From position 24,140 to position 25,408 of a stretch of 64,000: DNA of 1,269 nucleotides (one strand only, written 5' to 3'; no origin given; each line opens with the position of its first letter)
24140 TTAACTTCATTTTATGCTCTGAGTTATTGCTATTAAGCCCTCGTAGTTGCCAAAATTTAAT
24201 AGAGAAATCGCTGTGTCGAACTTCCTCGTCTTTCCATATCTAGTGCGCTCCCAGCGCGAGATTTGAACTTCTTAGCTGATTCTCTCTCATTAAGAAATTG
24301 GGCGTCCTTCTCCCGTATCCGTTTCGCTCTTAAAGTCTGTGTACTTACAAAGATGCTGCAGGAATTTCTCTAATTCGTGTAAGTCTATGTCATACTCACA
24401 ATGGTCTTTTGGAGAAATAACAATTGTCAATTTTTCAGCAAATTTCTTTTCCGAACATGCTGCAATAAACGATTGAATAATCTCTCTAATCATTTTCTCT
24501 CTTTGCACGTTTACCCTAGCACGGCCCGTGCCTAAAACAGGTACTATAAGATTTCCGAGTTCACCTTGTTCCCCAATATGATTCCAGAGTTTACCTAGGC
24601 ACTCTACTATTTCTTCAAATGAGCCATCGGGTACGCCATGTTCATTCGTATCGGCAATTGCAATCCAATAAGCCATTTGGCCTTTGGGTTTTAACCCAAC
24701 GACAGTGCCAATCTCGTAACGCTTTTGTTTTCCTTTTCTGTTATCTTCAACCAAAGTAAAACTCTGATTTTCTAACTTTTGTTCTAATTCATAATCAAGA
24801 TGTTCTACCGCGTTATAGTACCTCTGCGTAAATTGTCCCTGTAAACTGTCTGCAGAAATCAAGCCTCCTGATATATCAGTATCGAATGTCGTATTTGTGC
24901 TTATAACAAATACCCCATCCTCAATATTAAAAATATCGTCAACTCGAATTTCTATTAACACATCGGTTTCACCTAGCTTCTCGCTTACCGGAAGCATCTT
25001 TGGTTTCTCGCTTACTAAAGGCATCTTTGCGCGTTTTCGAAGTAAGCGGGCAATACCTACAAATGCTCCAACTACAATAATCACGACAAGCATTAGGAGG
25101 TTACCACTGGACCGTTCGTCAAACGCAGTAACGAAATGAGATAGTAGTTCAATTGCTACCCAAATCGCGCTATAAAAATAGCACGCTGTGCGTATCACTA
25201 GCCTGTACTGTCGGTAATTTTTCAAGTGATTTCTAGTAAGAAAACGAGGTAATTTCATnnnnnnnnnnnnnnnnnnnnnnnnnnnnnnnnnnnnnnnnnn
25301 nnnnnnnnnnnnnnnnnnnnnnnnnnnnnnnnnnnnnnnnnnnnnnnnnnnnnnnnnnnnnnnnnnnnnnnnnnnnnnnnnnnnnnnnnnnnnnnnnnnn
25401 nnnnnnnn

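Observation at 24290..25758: Type II Thoeris anti-phage system (TIR-like ThsB + TM/Macro ThsA) inside an AT-rich island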

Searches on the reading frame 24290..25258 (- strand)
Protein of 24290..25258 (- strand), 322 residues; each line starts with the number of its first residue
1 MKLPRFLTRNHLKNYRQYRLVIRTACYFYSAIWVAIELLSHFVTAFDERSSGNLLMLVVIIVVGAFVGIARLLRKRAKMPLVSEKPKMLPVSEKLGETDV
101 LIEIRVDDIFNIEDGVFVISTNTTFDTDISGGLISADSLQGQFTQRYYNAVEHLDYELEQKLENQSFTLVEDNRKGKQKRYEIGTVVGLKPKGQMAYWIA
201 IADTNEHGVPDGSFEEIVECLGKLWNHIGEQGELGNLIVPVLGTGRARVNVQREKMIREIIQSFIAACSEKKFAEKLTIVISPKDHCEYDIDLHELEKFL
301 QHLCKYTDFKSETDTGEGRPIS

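Call 3: search_protein_families(library=pfam, proteins=[window:24290-25258:-], max_evalue=1)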
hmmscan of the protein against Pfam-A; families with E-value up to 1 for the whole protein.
window:24290-25258:- (322 aa): 1 family
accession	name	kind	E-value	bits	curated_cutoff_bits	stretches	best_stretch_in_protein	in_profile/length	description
PF20016.6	ThsA_Macro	-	6.5e-50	169.8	25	1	102-281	1-182/183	Thoeris protein ThsA, Macro domain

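Call 4: search_protein_families(library=padloc, proteins=[window:24290-25258:-], max_evalue=1)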
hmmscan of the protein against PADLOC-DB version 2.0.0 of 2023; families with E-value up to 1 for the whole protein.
window:24290-25258:- (322 aa): 7 families
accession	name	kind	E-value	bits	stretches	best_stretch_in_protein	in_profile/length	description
PDLC00414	ThsA1|ThsA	-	3.8e-66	221.3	1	30-302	32-288/292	Macro domain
PDLC00415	ThsA1|ThsA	-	1.5e-47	160.3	1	36-303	27-278/281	Macro domain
PDLC00439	ThsA2|ThsA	-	4.1e-45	152.3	1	14-303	6-279/282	Macro domain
PDLC00413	ThsA1|ThsA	-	4.2e-30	103.3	1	21-299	11-274/278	Macro domain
PDLC00410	ThsA1|ThsA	-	7.8e-25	85.6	1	91-298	72-276/281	Macro domain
PDLC00408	ThsA1|ThsA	-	5.5e-19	66.7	1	111-285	101-289/297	Macro domain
PDLC00411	ThsA1|ThsA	-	3.1e-15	54.7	1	97-284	80-263/275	Macro domain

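Call 9: search_solved_structures(query=window:24290-25258:-, max_evalue=0.01, show_alignments=2)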
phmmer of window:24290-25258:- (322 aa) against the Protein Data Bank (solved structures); distinct sequences matched with E-value up to 0.01: 4.
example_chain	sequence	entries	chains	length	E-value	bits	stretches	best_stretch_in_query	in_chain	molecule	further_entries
9uuz_A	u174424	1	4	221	3.1e-13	53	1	102-299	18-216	Thoeris protein ThsA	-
8r66_A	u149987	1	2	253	4.3e-13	52.6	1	102-299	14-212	Thoeris protein ThsA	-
8v6q_A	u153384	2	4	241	4.2e-10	42.7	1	100-286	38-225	Thoeris protein ThsA Macro domain-containing protein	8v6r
8v6s_A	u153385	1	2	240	3.1e-08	36.6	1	102-285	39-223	Thoeris protein ThsA Macro domain-containing protein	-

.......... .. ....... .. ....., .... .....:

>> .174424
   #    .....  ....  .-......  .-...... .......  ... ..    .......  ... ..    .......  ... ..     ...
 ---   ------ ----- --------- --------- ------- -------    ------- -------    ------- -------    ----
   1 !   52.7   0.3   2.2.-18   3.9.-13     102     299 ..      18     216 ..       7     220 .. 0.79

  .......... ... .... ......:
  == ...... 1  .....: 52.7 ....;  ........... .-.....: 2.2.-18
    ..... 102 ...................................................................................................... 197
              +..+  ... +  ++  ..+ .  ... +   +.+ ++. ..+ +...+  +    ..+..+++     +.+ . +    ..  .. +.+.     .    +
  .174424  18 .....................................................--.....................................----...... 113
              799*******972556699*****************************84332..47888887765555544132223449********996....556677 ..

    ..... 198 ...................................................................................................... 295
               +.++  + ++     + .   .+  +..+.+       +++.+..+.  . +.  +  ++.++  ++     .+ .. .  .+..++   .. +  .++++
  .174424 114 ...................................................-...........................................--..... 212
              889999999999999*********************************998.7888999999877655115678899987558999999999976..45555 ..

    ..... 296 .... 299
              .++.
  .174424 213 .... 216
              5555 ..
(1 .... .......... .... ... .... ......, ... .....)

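Call 15: find_encoding_contigs(protein=window:24290-25258:-, flank=10000, max_places=6)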
Protein window:24290-25258:- (322 aa): no gene with exactly this product is on record in the collection.

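Call 16: find_homologous_proteins(query=window:24290-25258:-, max_evalue=0.00001)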
Query window:24290-25258:- (322 aa): 268 proteins with E <= 0.00001 among 2335 candidates; the best 120 are listed.
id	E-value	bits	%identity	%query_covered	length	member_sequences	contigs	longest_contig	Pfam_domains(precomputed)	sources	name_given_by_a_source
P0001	5.3e-213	724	100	100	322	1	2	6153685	PF20016.7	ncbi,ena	-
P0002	3.1e-188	643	90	100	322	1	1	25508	PF20016.7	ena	-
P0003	1.2e-154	532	76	100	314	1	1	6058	PF20016.7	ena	-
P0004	3.6e-117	409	61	100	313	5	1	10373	PF20016.7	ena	-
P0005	9.2e-116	405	60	100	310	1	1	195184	PF20016.7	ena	-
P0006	2.8e-113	396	59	100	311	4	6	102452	PF20016.7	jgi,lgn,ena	jgi:hypothetical protein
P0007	6.8e-113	395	59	100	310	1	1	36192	PF20016.7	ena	-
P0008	1.3e-112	394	59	100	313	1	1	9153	PF20016.7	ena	-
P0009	4.1e-112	393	58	100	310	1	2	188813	PF20016.7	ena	-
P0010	5.8e-112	392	59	100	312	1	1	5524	PF20016.7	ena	-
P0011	6.5e-111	389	57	100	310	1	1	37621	PF20016.7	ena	-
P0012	1.3e-110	388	59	100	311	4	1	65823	PF20016.7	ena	-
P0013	2.6e-110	387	57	100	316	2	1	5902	PF20016.7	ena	-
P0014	4.6e-108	379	56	100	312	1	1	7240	PF20016.7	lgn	-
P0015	1.4e-107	378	64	84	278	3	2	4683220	PF20016.7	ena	-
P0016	4.8e-107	376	56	100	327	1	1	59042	PF20016.7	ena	-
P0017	1.7e-106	374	56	100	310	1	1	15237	PF20016.7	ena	-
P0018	2.1e-106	374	58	100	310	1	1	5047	PF20016.7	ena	-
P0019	8.2e-105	369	57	100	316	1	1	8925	PF20016.7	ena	-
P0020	5.5e-104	366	67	79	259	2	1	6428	PF20016.7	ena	-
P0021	5.5e-104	366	56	100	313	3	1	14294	PF20016.7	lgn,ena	-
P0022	2.5e-102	361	57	98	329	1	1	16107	PF20016.7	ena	-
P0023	2.6e-102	360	57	94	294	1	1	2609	PF20016.7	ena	-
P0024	7.9e-100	352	60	91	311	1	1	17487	PF20016.7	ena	-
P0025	4.1e-99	350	55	100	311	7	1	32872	PF20016.7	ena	-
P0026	1.2e-98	348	52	99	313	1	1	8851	PF20016.7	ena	-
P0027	2.9e-97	344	51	100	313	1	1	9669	PF20016.7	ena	-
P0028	1.2e-95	339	56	96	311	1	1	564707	PF20016.7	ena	-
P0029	1.4e-93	332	49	100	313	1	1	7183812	PF20016.7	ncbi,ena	-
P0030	6.0e-93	330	55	95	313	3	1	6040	PF20016.7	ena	-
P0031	6.2e-93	330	53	98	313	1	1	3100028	PF20016.7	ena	-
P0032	1.6e-92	328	54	93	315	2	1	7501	PF20016.7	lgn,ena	-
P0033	2.1e-90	321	51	100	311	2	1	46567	PF20016.7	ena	-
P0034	2.6e-88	314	52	100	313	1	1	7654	PF20016.7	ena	-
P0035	2.7e-88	314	50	98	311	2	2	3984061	PF20016.7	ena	-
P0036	1.4e-87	312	58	82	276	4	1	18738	PF20016.7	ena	-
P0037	4.8e-86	307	50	100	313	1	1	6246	PF20016.7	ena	-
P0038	2.2e-85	305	51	98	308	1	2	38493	PF20016.7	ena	-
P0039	3.7e-85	304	52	93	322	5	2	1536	PF20016.7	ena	-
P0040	1.6e-83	299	53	93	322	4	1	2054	PF20016.7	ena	-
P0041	2.6e-82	295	58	72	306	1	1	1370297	PF20016.7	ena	-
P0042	5.3e-82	294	60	70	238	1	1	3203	PF20016.7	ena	-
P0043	3.2e-81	291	51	93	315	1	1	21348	PF20016.7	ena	-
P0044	3.0e-79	285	51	91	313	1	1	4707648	PF20016.7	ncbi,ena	-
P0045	3.1e-79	285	48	93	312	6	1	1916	PF20016.7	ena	-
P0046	7.2e-79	283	47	94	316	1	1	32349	PF20016.7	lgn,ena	-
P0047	1.0e-78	283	52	90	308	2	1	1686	PF20016.7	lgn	-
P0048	1.1e-78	283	46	98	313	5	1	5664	PF20016.7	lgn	-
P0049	2.2e-78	282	50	91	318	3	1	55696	PF20016.7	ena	-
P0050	2.7e-78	282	46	97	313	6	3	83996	PF20016.7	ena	-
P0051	3.0e-78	281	46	100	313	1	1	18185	PF20016.7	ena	-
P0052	3.8e-78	281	48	99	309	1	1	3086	PF20016.7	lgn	-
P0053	3.8e-78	281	47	100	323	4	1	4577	PF20016.7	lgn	-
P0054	4.2e-78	281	52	89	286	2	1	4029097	PF20016.7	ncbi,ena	-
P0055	4.2e-78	281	56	72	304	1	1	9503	PF20016.7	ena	-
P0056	7.6e-78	280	49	96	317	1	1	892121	PF20016.7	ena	-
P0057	1.3e-76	276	48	98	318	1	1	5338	PF20016.7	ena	-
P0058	3.5e-76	275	50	91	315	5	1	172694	PF20016.7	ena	-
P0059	6.5e-76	274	47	98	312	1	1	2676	PF20016.7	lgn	-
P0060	1.5e-74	269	45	98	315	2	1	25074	PF20016.7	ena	-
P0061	5.8e-74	267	48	96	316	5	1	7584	PF20016.7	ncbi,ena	-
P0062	9.1e-74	267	53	72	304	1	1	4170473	PF20016.7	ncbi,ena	-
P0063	9.1e-74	267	48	91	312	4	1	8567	PF20016.7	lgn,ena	-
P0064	1.1e-73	266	52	72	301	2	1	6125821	PF20016.7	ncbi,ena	-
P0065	2.2e-73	266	48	91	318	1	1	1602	PF20016.7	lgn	-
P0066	2.2e-73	265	48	87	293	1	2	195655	PF20016.7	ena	-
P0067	3.5e-73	265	59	65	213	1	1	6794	PF20016.7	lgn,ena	-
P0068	7.3e-73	264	54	65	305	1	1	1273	PF20016.7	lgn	-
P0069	1.4e-72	263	51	73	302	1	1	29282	PF20016.7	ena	-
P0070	3.1e-72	262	53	71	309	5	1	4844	PF20016.7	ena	-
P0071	4.8e-72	261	52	71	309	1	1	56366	PF20016.7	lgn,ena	-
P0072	1.1e-71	260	54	72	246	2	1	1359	PF20016.7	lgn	-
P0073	1.4e-71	260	46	98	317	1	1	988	PF20016.7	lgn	-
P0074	1.6e-71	259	52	71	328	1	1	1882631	PF20016.7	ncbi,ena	-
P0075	1.8e-71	259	45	92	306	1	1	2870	PF20016.7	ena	-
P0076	2.0e-71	259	52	71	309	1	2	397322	PF20016.7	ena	-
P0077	2.2e-71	259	45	96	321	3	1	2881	PF20016.7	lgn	-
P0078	4.3e-71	258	52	72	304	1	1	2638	PF20016.7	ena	-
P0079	5.2e-71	258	48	91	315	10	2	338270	PF20016.7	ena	-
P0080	5.6e-71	258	51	74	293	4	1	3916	PF20016.7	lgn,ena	-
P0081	7.3e-71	257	51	71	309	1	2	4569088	PF20016.7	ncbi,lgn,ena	-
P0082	8.6e-71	257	53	73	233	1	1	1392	PF20016.7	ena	-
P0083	2.4e-70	256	45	93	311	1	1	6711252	PF20016.7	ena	-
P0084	5.5e-70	254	41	99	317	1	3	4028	PF20016.7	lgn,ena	-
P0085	2.1e-69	252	52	71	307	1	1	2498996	PF20016.7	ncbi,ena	-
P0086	4.5e-69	251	48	85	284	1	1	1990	PF20016.7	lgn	-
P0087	3.0e-68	249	51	75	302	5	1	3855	PF20016.7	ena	-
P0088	1.3e-67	247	42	98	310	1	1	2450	PF20016.7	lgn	-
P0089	2.0e-67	246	43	96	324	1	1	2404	PF20016.7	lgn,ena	-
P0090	3.6e-66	242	48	73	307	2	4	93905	PF20016.7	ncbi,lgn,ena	-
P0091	6.1e-66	241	56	62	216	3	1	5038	PF20016.7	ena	-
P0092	1.2e-65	240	41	91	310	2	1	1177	PF20016.7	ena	-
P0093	2.6e-65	239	43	97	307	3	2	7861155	PF20016.7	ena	-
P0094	3.1e-65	239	52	66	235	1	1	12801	PF20016.7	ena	-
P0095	1.3e-64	237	42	95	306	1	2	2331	PF20016.7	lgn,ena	-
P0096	1.5e-64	236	49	71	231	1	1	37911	PF20016.7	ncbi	ncbi:MAG: macro domain-containing protein [Candidatus Cryosericum sp.]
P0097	1.6e-64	236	40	98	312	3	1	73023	PF20016.7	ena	-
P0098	2.3e-64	236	43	90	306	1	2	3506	PF20016.7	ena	-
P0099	2.7e-64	236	45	78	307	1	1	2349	PF20016.7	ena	-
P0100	5.3e-64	235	47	81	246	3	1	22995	PF20016.7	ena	-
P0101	6.1e-64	234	41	98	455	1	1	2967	PF20016.7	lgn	-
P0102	7.3e-64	234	46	76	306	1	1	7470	PF20016.7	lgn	-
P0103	1.1e-63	234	51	69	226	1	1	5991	PF20016.7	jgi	-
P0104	1.2e-63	233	47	80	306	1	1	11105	PF20016.7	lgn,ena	-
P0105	1.4e-63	233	50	71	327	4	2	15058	PF20016.7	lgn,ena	-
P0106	4.9e-63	231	44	75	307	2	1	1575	PF20016.7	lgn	-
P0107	5.5e-63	231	43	92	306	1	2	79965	PF20016.7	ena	-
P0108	6.5e-63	231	50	72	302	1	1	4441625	PF20016.7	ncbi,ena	-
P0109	7.5e-63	231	46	93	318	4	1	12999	PF20016.7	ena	-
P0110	8.7e-63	231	41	88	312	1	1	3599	PF20016.7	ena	-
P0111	1.5e-62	230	46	72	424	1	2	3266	PF20016.7,PF19957.6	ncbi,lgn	-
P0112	1.8e-62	230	45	100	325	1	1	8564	PF20016.7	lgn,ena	-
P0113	1.9e-62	230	43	85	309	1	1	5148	PF20016.7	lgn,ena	-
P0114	2.1e-62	229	47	73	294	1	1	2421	PF20016.7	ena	-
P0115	3.3e-62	229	43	93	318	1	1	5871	PF20016.7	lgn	-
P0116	4.3e-62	228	48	74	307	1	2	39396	PF20016.7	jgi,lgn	-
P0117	1.9e-61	226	50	70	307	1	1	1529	PF20016.7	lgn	-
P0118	3.3e-61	226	50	72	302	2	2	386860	PF20016.7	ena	-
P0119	8.1e-61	224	49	67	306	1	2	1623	PF20016.7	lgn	-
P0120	9.7e-61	224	41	100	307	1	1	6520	PF20016.7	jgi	jgi:hypothetical protein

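Call 17: find_encoding_contigs(protein=P0001, flank=10000, max_places=4)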
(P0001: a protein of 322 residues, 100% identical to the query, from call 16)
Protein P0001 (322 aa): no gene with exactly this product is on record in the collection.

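Call 18: list_cluster_members(proteins=[P0001, P0029, P0044, P0054, P0062, P0064, P0074, P0081, P0085, P0108])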
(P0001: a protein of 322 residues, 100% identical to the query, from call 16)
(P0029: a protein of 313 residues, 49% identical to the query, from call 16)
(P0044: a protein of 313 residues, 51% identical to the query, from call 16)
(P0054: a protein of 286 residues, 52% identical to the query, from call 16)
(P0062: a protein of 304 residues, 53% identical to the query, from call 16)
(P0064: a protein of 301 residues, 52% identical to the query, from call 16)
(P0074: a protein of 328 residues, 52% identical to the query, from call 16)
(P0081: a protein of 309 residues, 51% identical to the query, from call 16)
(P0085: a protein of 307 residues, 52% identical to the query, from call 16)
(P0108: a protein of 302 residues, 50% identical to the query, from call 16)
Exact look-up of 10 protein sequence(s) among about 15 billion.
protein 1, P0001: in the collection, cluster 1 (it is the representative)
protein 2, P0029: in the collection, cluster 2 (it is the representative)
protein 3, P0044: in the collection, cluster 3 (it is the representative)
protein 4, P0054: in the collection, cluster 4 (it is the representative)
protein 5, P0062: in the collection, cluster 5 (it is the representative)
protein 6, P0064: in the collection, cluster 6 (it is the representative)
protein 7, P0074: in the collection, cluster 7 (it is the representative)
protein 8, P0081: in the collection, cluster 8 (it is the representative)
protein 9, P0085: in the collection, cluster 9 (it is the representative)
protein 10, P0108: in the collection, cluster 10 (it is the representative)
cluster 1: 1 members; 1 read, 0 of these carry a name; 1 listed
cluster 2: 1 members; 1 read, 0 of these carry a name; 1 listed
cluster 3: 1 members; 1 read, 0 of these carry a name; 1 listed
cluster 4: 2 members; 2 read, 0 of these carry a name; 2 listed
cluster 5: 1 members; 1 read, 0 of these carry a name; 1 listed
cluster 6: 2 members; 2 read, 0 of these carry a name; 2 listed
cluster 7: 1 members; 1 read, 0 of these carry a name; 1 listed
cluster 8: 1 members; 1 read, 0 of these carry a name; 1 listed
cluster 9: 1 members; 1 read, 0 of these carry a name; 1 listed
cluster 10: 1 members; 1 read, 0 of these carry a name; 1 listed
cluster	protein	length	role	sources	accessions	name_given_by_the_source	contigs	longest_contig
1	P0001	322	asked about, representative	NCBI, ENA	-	-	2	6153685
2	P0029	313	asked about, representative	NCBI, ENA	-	-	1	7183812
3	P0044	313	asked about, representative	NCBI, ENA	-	-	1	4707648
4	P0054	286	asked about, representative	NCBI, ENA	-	-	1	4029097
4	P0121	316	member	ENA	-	-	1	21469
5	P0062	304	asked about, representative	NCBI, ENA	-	-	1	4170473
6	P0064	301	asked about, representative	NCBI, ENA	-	-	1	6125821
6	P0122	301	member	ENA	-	-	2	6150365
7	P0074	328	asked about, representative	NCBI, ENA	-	-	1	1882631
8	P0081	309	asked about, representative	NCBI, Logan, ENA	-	-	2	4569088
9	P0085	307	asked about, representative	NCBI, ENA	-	-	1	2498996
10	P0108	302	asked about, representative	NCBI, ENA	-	-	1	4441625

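Call 20: find_related_loci(query=A1, collection=genome_contigs, flank=6000)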
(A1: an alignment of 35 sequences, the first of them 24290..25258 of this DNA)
Query A1 (322 aa) in genome_contigs; peptide patterns used: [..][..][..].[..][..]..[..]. (x = any residue, [..] = any of these).
95 stretches matched a pattern; 82 encode a relative of the query (tblastn E <= 1e-3); the best 80 are kept; 80 distinct loci.
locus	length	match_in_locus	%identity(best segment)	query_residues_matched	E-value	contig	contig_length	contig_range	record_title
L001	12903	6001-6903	66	1-309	1e-130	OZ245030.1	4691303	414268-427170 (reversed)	MAG: Candidatus Poribacteria bacterium isolate f3f56de0-ea6e-4eab-9813-cfd719c0cda4 genome assembly, chromosome: 1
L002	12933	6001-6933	57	1-321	7e-118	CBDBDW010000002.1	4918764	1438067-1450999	MAG: Gammaproteobacteria bacterium isolate 554e3a7e-5989-4f2a-9094-f6ca052332fc genome assembly, contig: contig_2, whole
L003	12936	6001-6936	49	1-321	6e-102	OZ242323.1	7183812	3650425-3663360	MAG: Vicinamibacterales bacterium isolate 8c3855b2-ceca-4187-9ff2-440907630a03 genome assembly, chromosome: 1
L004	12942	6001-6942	53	1-322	8e-102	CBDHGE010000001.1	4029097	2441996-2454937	MAG: Candidatus Poribacteria bacterium isolate 9ac9c1da-626f-4e18-9c15-12d165d572a9 genome assembly, contig: contig_1, w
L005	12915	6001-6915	53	1-314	6e-96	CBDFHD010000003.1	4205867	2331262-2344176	MAG: Candidatus Poribacteria bacterium isolate 3ddb7f14-4d05-4080-9b3f-f5d75a2c5508 genome assembly, contig: contig_3, w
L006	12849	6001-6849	51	28-321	2e-86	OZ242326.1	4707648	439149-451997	MAG: Candidatus Poribacteria bacterium isolate 51771988-02c0-4c83-b383-74e9f226940d genome assembly, chromosome: 1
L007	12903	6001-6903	46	1-311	1e-85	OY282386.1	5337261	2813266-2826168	MAG: Candidatus Poribacteria bacterium genome assembly, chromosome: 1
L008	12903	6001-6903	46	1-311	2e-80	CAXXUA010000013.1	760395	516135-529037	MAG: Candidatus Poribacteria bacterium isolate 64057701-0cd0-4337-b80b-d127c366c46f genome assembly, contig: contig_13,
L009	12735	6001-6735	51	79-321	2e-80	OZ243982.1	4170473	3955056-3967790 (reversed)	MAG: Thermoanaerobaculia bacterium isolate 8c3e8a6b-c03f-4b87-9f33-7e3e6cbd280f genome assembly, chromosome: 1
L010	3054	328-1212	46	1-305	6e-81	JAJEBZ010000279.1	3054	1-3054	MAG: Candidatus Poribacteria bacterium isolate jk18x9bins.65 k141_316771, whole genome shotgun sequence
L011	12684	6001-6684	54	94-321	2e-78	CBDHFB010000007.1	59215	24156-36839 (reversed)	MAG: Dehalococcoidia bacterium isolate 5892fe59-49e4-48a8-8c95-40c51a55cd3e genome assembly, contig: contig_5, whole gen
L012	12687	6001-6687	51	94-322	2e-76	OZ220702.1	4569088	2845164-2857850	MAG: Longimicrobiales bacterium isolate 5c038fdb-8e0b-4cbd-9550-43be1afc0bbf genome assembly, chromosome: 1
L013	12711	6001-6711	51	81-321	2e-76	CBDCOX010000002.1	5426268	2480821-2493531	MAG: Candidatus Latescibacterota bacterium isolate 3c4b53aa-e325-4963-aa18-2d5493478633 genome assembly, contig: contig_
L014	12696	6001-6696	52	91-320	7e-76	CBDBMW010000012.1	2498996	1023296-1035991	MAG: Vicinamibacterales bacterium isolate 13d22264-7de1-4b98-b19c-9e6517fe1a61 genome assembly, contig: contig_11, whole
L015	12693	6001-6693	50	91-321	1e-68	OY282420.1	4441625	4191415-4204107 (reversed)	MAG: uncultured Bryobacterales bacterium isolate 78526416-339a-45b8-a6d3-8fabb82c2801 genome assembly, chromosome: 1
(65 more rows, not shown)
